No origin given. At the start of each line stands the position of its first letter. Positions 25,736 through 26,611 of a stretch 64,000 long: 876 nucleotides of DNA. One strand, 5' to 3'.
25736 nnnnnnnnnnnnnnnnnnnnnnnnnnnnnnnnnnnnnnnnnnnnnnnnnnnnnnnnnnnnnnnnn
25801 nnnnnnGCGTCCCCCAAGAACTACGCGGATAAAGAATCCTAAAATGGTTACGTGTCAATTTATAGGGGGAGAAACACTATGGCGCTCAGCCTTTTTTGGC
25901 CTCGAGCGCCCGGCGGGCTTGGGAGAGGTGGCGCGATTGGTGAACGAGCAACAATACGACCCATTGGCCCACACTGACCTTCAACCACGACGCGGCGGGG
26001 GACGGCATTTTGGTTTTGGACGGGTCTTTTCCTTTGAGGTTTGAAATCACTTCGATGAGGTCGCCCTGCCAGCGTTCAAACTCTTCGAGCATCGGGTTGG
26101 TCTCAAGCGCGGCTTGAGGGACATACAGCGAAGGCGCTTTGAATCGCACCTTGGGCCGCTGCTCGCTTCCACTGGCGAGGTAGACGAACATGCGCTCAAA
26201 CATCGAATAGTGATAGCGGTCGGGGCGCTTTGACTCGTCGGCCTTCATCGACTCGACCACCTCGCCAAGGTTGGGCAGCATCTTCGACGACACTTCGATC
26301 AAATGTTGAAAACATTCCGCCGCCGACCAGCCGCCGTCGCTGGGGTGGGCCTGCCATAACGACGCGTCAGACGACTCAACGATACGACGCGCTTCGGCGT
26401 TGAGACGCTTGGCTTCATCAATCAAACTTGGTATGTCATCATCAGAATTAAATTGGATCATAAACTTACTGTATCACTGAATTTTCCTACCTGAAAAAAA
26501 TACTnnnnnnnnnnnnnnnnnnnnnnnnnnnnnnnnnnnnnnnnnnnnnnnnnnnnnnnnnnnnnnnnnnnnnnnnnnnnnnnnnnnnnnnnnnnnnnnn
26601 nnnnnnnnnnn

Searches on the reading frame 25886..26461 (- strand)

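Call 4: search_protein_families(library=pfam, proteins=[window:25886-26461:-], max_evalue=1)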
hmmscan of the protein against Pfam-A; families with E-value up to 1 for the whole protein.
window:25886-26461:- (191 aa): 1 family
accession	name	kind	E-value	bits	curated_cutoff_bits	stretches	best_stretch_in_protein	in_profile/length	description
PF12867.12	DinB_2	-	1.2e-12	48.8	24.8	1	22-182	7-128/128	DinB superfamily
